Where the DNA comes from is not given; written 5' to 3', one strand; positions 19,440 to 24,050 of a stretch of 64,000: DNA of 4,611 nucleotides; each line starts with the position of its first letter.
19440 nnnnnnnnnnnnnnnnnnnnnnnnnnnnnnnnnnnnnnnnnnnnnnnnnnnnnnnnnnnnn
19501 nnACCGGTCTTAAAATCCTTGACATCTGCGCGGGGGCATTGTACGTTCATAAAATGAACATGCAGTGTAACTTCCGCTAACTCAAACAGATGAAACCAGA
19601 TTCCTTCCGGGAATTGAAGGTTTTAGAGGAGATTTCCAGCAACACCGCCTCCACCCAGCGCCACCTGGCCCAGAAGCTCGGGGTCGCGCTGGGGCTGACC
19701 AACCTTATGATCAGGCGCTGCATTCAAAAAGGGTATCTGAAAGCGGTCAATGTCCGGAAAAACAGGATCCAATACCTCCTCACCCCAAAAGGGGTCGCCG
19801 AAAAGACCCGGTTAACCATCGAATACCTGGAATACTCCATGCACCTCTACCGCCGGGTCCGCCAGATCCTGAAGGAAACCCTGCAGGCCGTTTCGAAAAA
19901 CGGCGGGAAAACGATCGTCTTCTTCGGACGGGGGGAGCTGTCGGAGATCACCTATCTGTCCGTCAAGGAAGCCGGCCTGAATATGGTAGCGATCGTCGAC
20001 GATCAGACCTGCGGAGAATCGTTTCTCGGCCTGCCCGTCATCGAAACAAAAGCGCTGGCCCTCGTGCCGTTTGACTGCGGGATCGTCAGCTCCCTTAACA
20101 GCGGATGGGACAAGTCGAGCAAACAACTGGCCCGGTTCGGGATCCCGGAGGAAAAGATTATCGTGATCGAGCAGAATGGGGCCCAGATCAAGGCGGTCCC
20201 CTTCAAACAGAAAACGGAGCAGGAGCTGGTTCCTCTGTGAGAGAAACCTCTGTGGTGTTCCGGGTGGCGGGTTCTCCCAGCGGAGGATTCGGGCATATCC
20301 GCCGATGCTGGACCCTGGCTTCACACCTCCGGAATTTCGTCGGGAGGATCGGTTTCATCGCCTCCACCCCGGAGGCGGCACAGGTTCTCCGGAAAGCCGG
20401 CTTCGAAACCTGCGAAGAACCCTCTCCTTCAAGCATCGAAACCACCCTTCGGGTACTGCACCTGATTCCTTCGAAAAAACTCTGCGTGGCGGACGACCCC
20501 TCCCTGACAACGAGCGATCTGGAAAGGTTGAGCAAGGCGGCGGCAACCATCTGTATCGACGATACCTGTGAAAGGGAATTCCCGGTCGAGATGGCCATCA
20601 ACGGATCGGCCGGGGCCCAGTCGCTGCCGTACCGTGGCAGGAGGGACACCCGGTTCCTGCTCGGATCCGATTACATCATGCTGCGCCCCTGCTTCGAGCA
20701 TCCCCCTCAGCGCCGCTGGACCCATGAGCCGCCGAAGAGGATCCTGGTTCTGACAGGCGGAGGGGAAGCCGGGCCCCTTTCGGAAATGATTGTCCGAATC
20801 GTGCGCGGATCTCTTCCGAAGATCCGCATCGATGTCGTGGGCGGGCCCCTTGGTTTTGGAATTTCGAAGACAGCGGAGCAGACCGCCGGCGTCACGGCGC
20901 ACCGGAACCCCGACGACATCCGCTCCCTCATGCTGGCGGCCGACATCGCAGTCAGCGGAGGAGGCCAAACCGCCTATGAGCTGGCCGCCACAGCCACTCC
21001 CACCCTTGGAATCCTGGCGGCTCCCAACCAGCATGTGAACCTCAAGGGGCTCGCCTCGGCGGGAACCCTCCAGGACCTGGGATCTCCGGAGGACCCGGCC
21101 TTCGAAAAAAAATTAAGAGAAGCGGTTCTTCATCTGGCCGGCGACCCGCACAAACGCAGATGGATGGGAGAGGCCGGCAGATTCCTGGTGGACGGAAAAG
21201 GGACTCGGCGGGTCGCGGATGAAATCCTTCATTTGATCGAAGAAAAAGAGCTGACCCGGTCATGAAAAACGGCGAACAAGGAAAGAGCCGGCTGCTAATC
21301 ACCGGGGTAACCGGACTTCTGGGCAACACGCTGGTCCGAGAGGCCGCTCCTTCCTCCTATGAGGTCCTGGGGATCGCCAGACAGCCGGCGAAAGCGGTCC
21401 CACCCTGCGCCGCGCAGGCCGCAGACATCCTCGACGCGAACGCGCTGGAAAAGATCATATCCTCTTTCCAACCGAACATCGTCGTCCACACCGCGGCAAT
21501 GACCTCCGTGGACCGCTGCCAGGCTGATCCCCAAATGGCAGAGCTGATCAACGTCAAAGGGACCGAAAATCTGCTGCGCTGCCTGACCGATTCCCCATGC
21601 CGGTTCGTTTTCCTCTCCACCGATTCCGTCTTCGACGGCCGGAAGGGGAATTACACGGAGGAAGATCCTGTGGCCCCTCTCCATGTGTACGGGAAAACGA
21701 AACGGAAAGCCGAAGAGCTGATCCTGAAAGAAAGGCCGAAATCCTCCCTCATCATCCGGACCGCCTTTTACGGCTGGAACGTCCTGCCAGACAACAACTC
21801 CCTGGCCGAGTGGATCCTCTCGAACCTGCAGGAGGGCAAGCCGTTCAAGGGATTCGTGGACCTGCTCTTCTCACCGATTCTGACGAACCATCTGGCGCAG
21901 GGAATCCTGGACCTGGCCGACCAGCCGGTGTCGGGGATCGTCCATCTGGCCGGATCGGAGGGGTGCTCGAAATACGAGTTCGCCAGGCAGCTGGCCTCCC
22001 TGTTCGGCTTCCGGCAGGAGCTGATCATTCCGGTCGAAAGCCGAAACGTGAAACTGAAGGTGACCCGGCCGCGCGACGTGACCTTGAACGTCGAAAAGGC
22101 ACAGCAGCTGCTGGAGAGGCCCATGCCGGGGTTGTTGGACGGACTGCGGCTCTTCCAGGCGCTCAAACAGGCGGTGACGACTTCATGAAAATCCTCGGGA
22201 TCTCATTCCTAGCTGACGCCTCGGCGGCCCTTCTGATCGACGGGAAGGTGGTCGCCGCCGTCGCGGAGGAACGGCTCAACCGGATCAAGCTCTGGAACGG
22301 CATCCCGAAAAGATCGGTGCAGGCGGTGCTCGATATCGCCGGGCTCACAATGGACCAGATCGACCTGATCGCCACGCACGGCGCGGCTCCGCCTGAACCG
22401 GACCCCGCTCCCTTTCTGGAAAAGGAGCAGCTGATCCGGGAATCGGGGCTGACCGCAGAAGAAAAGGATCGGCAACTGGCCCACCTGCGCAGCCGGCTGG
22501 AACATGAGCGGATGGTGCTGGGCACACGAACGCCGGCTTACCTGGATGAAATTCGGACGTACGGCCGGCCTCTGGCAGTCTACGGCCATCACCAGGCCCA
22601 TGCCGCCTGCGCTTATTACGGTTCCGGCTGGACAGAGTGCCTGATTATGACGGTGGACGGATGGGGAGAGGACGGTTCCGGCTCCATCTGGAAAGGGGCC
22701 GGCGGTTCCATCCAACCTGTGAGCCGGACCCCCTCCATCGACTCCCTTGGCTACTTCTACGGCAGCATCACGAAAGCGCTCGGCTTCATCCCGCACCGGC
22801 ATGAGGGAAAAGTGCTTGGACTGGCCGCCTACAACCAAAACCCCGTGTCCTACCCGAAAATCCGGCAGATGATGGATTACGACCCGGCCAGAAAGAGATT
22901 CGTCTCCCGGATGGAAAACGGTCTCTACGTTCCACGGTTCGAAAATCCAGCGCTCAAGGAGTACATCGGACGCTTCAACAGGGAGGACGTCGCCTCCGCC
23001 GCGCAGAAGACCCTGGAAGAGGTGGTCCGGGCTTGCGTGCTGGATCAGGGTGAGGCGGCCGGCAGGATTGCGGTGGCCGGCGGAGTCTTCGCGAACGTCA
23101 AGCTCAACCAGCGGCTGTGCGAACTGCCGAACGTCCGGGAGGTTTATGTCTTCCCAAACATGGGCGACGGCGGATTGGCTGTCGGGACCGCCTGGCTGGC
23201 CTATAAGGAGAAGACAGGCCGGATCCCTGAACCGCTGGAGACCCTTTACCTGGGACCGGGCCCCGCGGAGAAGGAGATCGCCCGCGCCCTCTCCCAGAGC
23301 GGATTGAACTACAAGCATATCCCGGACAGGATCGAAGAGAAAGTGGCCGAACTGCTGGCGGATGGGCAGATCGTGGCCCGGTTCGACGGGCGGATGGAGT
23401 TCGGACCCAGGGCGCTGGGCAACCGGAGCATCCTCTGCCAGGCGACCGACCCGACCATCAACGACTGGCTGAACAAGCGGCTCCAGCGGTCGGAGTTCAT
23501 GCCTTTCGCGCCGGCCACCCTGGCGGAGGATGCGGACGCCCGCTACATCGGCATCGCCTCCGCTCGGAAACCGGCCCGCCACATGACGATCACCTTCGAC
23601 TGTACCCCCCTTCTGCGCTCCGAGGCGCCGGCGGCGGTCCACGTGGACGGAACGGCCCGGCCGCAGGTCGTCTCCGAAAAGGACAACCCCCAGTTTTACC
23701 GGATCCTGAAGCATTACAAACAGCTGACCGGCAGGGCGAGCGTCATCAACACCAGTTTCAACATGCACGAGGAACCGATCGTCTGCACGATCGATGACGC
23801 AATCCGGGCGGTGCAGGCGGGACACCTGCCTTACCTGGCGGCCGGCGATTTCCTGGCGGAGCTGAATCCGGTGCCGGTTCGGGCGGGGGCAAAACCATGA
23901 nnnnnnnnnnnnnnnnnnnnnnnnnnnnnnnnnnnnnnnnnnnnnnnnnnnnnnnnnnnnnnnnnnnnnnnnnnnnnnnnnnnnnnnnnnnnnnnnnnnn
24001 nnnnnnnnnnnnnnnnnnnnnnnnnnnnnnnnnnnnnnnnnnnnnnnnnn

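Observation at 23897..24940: NeuB/PseI paralog with both metal-ligand histidines and the NHxG/KFQ motifs replaced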

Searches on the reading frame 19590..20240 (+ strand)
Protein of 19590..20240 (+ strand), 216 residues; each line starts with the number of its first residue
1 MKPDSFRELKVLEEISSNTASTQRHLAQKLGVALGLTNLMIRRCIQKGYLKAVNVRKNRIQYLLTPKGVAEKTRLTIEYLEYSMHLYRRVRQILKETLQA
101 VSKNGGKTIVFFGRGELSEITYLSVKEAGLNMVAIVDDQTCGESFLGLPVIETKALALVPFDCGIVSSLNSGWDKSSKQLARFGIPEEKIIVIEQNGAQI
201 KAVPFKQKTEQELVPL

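Call 5: search_protein_families(library=pfam, proteins=[window:19590-20240:+], max_evalue=0.01)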
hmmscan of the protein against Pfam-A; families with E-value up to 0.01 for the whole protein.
window:19590-20240:+ (216 aa): 2 families
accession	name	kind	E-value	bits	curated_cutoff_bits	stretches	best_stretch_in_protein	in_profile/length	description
PF13412.12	HTH_24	-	8e-07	29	21.9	1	8-51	5-48/48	Winged helix-turn-helix DNA-binding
PF12802.13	MarR_2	-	0.0046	17.5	27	0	8-53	7-53/61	MarR family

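Call 6: search_protein_families(library=ncbifam, proteins=[window:19590-20240:+], max_evalue=0.01)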
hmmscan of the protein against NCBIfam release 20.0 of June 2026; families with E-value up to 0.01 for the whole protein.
window:19590-20240:+ (216 aa): 2 families
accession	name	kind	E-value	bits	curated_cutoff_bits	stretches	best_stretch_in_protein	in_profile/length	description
TIGR04176.1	MarR_EPS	equivalog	1.8e-19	69.7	88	1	8-98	6-100/105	MarR family EPS-associated transcriptional regulator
NF050133.1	TransRegFabT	equivalog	0.00046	20.5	200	1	5-68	28-93/138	fatty acid biosynthesis transcriptional regulator FabT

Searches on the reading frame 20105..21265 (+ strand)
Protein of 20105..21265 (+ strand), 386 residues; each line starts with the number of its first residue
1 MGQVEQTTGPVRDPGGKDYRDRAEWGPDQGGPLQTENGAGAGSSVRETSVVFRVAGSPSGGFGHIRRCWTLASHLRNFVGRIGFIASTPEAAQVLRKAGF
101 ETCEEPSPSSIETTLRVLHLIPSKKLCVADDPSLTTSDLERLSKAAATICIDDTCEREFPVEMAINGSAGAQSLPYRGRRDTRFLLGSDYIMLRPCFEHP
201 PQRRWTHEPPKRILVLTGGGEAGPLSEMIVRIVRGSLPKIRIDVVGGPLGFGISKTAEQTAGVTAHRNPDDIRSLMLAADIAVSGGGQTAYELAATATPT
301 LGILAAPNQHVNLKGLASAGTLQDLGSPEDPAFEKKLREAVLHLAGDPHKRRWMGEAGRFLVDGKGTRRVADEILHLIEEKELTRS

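Call 5: search_protein_families(library=pfam, proteins=[window:20105-21265:+], max_evalue=0.01)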
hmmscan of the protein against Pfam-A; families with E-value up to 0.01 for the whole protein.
window:20105-21265:+ (386 aa): 0 families

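Call 6: search_protein_families(library=ncbifam, proteins=[window:20105-21265:+], max_evalue=0.01)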
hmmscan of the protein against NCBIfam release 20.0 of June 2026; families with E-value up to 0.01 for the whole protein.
window:20105-21265:+ (386 aa): 2 families
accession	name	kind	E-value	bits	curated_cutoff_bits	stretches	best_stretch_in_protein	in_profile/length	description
TIGR03590.1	PseG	equivalog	5.3e-37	127.9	153.55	1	49-312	2-276/280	UDP-2,4-diacetamido-2,4,6-trideoxy-beta-L-altropyranose hydrolase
NF033129.1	macro_glyco_Mgt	subfamily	8.1e-06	25.1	700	1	281-374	296-388/393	macrolide-inactivating glycosyltransferase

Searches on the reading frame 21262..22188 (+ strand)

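Call 5: search_protein_families(library=pfam, proteins=[window:21262-22188:+], max_evalue=0.01)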
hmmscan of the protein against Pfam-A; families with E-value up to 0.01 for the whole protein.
window:21262-22188:+ (308 aa): 6 families
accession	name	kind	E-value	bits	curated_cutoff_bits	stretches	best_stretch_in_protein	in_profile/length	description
PF04321.23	RmlD_sub_bind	-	2.2e-53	181.6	27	1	10-287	2-270/287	RmlD substrate binding domain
PF01370.27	Epimerase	-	2.4e-27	96.4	20.9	1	12-194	2-198/240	NAD dependent epimerase/dehydratase family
PF16363.11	GDP_Man_Dehyd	-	1.6e-19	71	27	1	12-158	1-168/332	GDP-mannose 4,6 dehydratase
PF02719.21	Polysacc_synt_2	-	3.5e-13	49.8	20.2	1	52-194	59-191/293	Polysaccharide biosynthesis protein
PF01073.25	3Beta_HSD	-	1.2e-10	41.3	22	1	13-156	2-159/280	3-beta hydroxysteroid dehydrogenase/isomerase family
PF07993.18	NAD_binding_4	-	8.1e-10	38.7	20.1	1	72-160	90-194/258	Male sterility protein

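Call 6: search_protein_families(library=ncbifam, proteins=[window:21262-22188:+], max_evalue=0.01)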
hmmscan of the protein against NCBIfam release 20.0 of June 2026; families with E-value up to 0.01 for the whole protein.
window:21262-22188:+ (308 aa): 21 families
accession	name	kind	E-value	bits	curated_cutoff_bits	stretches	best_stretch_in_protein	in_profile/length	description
TIGR01214.1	rmlD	equivalog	1.5e-54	185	224.05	1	10-291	1-274/285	dTDP-4-dehydrorhamnose reductase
NF007440.0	PRK09987.1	equivalog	5.5e-20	71.9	308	1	12-291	4-282/299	dTDP-4-dehydrorhamnose reductase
TIGR01179.1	galE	equivalog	3.4e-14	52.4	262.3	1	11-155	2-157/332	UDP-glucose 4-epimerase GalE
TIGR02622.1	CDP_4_6_dhtase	equivalog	3.4e-13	49.5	278.45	1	20-155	32-165/352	CDP-glucose 4,6-dehydratase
TIGR01181.1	dTDP_gluc_dehyt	equivalog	6.6e-13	48.4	365.1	1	11-155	2-163/321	dTDP-glucose 4,6-dehydratase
NF042423.1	oxyalk_red_Shew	equivalog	1.1e-10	41.1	580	1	9-160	9-162/331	2-alkyl-3-oxoalkanoate reductase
NF058621.1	DiazavRedAvaA7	equivalog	6e-09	36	400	1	10-113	2-106/304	3-diazoavenalumate denitrifying reductase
NF043036.1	ErythonDh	equivalog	9.7e-09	34.8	325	1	10-154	2-160/321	D-erythronate dehydrogenase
NF004520.0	PRK05865.1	equivalog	1.4e-08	33.1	1509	1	10-174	2-133/854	sugar epimerase family protein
TIGR03466.1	HpnA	hypoth_equivalog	1e-07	31.2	367.65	1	11-155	3-153/327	hopanoid-associated sugar epimerase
NF007582.0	PRK10217.1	equivalog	3.9e-07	29.5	698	1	49-154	53-171/355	dTDP-glucose 4,6-dehydratase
TIGR02197.1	heptose_epim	equivalog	6.1e-07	28.9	274.6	1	11-158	1-153/316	ADP-glyceromanno-heptose 6-epimerase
TIGR01746.1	Thioester-redct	subfamily_domain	1.1e-06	28.2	213.35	1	73-156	91-179/371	thioester reductase domain-containing protein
NF042422.1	oxyalk_red_OleD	equivalog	2e-06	27.4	580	1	10-155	2-151/329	2-alkyl-3-oxoalkanoate reductase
TIGR03589.1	PseB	equivalog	3.8e-06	26.1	407.75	1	55-123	61-128/324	UDP-N-acetylglucosamine 4,6-dehydratase (inverting)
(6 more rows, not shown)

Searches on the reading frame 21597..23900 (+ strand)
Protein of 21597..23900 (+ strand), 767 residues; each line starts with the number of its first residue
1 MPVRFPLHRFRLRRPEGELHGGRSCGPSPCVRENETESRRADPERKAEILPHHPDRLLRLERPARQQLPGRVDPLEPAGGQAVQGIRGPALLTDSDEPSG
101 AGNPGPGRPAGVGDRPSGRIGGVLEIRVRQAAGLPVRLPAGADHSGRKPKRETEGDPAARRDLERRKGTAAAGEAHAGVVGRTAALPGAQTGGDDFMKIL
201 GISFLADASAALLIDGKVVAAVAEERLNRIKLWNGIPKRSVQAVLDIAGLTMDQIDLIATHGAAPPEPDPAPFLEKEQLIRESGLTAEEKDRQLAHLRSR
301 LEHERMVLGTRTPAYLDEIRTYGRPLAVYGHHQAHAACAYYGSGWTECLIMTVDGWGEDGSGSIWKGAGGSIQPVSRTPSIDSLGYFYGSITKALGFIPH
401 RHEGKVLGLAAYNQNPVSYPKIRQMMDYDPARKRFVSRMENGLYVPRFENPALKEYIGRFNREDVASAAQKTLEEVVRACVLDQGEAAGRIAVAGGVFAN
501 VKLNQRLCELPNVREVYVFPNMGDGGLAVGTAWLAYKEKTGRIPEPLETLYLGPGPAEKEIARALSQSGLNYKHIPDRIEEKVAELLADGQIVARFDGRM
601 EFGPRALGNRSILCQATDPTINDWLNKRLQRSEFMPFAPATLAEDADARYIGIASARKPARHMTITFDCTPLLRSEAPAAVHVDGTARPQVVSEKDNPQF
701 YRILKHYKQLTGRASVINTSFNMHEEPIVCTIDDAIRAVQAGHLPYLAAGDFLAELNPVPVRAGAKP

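Call 5: search_protein_families(library=pfam, proteins=[window:21597-23900:+], max_evalue=0.01)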
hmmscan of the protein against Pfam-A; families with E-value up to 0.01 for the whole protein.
window:21597-23900:+ (767 aa): 3 families
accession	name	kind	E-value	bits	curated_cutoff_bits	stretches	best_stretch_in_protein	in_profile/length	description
PF16861.10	Carbam_trans_C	-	3.2e-55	186.7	27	1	584-754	1-168/170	Carbamoyltransferase C-terminus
PF02543.21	Carbam_trans_N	-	2e-34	120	24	1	198-532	1-345/346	Carbamoyltransferase N-terminus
PF22521.2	HypF_C_2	-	0.0012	19.1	27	1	459-530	163-240/241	Carbamoyltransferase, Kae1-like Domain, second subdomain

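Call 6: search_protein_families(library=ncbifam, proteins=[window:21597-23900:+], max_evalue=0.01)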
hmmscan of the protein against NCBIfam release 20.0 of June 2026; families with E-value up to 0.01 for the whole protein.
window:21597-23900:+ (767 aa): 2 families
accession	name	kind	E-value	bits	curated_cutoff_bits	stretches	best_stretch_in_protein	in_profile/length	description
NF041651.1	nodul_NodU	equivalog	3.3e-34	118.6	1000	1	485-727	297-528/556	nodulation protein NodU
TIGR00143.1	hypF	equivalog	2.6e-05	22.6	466.1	0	330-367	473-512/741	carbamoyltransferase HypF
